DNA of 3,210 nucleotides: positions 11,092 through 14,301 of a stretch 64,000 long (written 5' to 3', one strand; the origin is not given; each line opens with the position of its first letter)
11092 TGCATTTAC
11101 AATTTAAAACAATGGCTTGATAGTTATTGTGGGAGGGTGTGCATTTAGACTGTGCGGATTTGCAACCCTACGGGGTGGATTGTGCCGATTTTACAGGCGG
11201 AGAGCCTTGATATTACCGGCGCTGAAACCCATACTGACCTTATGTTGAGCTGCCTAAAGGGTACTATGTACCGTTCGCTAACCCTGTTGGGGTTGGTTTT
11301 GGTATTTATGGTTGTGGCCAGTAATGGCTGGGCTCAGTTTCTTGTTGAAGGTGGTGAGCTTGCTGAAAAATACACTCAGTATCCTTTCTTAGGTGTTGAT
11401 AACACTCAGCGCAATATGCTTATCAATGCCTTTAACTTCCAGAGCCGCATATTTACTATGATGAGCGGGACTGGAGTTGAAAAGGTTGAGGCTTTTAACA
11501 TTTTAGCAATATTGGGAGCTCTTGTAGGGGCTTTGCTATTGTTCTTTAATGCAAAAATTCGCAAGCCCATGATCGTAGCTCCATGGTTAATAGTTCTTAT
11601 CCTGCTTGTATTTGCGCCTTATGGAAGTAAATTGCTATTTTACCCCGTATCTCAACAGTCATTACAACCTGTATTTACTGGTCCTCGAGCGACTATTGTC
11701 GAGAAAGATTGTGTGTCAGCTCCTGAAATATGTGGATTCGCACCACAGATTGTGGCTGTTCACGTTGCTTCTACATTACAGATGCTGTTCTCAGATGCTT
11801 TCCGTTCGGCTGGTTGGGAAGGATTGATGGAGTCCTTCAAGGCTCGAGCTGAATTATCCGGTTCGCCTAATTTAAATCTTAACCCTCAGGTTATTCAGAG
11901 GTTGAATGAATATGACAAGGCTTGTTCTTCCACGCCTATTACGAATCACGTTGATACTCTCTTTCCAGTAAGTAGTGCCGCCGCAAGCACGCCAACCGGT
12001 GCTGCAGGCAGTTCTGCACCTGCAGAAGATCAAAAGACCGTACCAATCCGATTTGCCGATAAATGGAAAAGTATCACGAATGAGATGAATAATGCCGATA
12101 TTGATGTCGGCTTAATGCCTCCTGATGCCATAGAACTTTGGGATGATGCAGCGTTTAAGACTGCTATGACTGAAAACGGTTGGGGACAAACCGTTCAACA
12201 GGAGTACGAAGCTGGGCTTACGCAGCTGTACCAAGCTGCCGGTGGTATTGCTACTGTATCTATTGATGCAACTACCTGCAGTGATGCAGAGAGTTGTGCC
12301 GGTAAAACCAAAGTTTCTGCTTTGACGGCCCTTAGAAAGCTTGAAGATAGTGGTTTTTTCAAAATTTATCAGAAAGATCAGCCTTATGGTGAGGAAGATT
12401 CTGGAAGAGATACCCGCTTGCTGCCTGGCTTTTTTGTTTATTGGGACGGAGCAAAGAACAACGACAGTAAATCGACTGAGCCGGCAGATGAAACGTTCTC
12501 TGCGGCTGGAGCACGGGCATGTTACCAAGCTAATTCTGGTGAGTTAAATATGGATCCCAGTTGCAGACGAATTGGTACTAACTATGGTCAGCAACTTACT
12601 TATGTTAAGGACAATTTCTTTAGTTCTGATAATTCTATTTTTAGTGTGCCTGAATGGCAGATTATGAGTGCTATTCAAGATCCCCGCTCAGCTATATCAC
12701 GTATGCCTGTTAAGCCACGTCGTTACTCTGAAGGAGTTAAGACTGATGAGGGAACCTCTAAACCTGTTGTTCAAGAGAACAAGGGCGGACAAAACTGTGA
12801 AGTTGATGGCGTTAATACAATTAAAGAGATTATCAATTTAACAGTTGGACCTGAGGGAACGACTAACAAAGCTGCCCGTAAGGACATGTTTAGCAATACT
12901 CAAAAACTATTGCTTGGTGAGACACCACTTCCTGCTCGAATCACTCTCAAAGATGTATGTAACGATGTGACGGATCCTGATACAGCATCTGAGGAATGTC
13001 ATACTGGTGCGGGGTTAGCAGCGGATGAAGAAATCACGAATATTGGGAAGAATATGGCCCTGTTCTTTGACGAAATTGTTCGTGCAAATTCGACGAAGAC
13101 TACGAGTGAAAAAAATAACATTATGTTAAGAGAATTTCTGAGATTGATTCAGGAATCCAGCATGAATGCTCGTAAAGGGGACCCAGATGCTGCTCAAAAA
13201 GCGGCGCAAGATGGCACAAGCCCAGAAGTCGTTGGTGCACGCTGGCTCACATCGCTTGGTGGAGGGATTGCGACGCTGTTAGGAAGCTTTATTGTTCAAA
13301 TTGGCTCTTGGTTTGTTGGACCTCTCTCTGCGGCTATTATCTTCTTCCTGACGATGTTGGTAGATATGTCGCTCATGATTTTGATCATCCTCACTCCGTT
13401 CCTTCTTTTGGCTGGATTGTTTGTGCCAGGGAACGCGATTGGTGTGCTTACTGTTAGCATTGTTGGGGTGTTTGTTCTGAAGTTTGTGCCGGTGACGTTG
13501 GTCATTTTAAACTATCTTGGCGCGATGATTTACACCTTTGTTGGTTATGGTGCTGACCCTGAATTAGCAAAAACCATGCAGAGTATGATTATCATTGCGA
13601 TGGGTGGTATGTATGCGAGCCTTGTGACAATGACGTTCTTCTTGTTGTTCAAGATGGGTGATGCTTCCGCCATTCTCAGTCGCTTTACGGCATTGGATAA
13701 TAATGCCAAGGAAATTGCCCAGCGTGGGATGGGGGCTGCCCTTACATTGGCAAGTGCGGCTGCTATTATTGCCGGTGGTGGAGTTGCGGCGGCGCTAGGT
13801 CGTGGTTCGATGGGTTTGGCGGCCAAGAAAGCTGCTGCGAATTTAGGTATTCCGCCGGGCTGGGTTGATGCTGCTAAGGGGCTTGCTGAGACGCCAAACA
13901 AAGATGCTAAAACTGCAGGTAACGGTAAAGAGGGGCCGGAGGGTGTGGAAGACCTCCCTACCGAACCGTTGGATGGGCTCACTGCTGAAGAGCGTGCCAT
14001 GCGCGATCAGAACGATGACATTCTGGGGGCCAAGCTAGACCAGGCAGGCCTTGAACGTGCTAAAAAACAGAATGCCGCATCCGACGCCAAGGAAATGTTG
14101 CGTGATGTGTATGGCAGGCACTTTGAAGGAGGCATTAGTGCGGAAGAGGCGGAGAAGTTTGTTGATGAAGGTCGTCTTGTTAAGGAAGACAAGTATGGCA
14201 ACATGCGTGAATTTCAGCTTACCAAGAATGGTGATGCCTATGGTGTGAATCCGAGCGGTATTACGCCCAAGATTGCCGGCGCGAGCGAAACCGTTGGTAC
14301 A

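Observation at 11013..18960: Low-GC 7.7-kb two-gene module between tRNA-Ser and grxD: candidate undescribed system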

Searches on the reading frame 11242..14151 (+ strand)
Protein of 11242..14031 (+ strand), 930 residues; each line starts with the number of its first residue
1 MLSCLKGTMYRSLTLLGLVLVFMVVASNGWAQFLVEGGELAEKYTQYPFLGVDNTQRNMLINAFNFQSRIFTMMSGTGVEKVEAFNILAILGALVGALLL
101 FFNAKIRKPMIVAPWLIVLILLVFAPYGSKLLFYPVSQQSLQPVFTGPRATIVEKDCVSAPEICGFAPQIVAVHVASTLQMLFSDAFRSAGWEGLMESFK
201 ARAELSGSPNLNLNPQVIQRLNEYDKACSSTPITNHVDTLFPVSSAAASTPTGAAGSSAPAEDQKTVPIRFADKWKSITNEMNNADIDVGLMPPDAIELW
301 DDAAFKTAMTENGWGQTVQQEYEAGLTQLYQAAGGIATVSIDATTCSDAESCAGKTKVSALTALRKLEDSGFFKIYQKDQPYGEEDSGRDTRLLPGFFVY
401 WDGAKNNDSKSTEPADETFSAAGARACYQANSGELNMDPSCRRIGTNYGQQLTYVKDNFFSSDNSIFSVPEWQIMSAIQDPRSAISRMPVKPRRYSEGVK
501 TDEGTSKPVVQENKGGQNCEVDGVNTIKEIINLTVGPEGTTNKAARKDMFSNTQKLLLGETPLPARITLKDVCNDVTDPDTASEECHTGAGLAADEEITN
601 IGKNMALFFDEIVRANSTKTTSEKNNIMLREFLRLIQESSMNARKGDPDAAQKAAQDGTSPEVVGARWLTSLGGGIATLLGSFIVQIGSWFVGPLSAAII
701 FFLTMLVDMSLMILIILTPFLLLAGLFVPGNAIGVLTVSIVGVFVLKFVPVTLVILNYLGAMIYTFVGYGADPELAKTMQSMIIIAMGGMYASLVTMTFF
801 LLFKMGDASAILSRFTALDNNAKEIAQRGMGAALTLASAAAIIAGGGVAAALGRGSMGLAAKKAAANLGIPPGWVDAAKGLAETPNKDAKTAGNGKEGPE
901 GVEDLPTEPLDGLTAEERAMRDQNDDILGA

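Call 37: find_homologous_proteins(query=window:11242-14031:+)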
Query window:11242-14031:+: 8000 candidates shared short words with the query, none scored E <= 0.001.

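Call 40: search_protein_families(library=pfam, alignment_id=A2, max_evalue=10)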
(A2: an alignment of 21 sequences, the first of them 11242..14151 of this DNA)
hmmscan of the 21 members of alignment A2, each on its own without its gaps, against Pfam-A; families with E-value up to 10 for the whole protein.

A. member 1, window:11242-14151:+ (970 aa): 0 families

B. families by the number of members that match (of 21 scanned): 14 families
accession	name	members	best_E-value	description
PF13967.11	RSN1_TM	2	0.01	Late exocytosis, associated with Golgi transport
PF17202.10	sCache_3_3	1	0.011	Single cache domain 3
PF18026.6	Exog_C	1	0.042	Endo/exonuclease (EXOG) C-terminal domain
PF09345.15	SiaC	1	0.078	SiaC family regulatory phosphoprotein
PF06577.17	EipA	1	0.093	Envelope integrity protein A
PF22621.2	CurL-like_PKS_C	1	0.14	CurL-like, PKS C-terminal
PF11559.13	ADIP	1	0.18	Afadin- and alpha -actinin-Binding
PF21609.2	Toxofilin-like_dom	1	0.2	Toxofilin-like domain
PF19556.4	PRTRC_E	1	0.2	PRTRC system protein E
PF06248.19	Zw10_N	1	0.23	Centromere/kinetochore Zw10 N-terminal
PF06705.16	SF-assemblin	1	0.25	SF-assemblin/beta giardin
PF23852.1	DUF7215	1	1.7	Family of unknown function (DUF7215)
PF20990.2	DUF2207_C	1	2.6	Predicted membrane protein (DUF2207) C-terminal domain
PF08592.16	Anthrone_oxy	1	3.3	Anthrone oxygenase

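Call 41: search_solved_structures(query=A2, max_evalue=10)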
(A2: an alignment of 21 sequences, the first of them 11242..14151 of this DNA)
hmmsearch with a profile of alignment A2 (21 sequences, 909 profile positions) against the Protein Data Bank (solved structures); distinct sequences matched with E-value up to 10: 14.
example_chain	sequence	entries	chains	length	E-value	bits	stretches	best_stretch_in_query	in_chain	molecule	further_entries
2xaf_B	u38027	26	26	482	0.00083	21.2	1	744-846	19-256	REST COREPRESSOR 1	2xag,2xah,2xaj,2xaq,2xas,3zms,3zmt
6tuy_B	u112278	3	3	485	0.001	20.9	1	744-846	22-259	REST corepressor 1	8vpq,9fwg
9v33_L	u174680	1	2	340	0.032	16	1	751-833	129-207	Polycomb group protein Asx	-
4oww_A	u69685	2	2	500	0.57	11.8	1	757-820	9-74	Integrator complex subunit 3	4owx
1bx4_A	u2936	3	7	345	0.67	11.6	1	236-336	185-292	PROTEIN (ADENOSINE KINASE) | Adenosine kinase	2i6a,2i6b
4o1l_A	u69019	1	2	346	0.67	11.6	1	236-336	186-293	Adenosine kinase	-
7s1y_A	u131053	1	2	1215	1.9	10.1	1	751-796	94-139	Solute carrier family 12 member 2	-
7d10_A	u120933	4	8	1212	2.2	9.9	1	751-796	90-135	Solute carrier family 12 member 2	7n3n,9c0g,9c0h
7zgo_A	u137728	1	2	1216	2.2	9.9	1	751-796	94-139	Solute carrier family 12 member 2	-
9c0e_A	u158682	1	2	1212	2.3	9.8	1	751-796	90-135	Solute carrier family 12 member 2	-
6pzt_B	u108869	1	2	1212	2.3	9.8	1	751-796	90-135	Solute carrier family 12 member 2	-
7s1x_B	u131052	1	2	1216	2.3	9.8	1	751-796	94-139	Solute carrier family 12 member 2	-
7s1z_A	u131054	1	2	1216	2.3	9.8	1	751-796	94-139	Solute carrier family 12 member 2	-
6yw5_V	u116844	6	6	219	7.3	8.2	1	760-802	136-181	IF1 | Related to ribosomal protein YmL36, mitochondrial | Uncharacterized protein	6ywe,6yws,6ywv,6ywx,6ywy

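Call 67: predict_structure(alignment_id=A3)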
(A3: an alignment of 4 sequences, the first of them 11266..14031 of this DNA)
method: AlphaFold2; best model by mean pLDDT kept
length: 922 residues; sequences in the alignment: 4
mean_pLDDT: 34.8   pTM: 0.24
mean pLDDT of the five models: 34.8, 33.5, 31.3, 29.8, 29.4
residues with pLDDT >= 90: 0; 70-90: 26; 50-70: 50; < 50: 846
segments of 3 or more residues with pLDDT < 50: 1-258, 276-285, 324-389, 391-465, 486-922
pLDDT, mean of each block of 10 residues (from residue 1): 29 31 28 31 29 37 38 40 41 35 35 33 25 26 28 29 28 26 26 26 34 47 28 24 23 36 67 46 46 64 74 69 40 30 33 44 42 30 41 32 26 30 26 26 33 29 48 70 49 23 26 44 41 34 33 28 32 35 32 36 30 27 31 26 26 25 27 28 32 40 44 42 40 41 38 32 33 41 41 34 30 29 28 28 28 37 34 27 23 27 32 29 22
secondary structure, 60 per line:
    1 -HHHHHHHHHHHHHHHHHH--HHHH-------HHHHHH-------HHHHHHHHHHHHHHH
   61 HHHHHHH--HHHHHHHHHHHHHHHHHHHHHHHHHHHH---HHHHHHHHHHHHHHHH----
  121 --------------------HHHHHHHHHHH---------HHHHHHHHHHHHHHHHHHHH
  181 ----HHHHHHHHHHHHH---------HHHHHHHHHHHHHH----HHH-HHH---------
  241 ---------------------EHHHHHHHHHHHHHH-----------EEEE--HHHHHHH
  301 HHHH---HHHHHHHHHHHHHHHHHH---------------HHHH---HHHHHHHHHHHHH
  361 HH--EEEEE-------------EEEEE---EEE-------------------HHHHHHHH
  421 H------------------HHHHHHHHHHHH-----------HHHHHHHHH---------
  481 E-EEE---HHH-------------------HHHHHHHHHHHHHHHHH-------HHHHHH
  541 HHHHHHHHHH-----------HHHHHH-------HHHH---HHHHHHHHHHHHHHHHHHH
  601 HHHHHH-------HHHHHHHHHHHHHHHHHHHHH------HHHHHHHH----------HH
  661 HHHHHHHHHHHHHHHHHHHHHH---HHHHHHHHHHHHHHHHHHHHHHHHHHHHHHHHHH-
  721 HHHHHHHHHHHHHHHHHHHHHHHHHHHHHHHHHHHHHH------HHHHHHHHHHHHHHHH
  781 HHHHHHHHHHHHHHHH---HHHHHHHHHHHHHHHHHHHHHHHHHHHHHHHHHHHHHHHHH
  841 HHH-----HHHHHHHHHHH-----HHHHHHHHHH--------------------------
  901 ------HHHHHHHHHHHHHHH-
elements in order (helices of 4 or more, strands of 3 or more residues): H2-19 H22-25 H33-38 H46-67 H70-97 H101-116 H141-151 H161-180 H185-197 H207-220 H263-276 E288-291 H294-304 H308-325 H341-344 H348-362 E365-369 E383-387 E391-393 H413-421 H440-451 H463-471 E483-485 H511-527 H535-550 H562-567 H575-578 H582-606 H614-634 H641-648 H659-682 H686-719 H721-758 H765-796 H800-843 H849-859 H865-874 H907-921
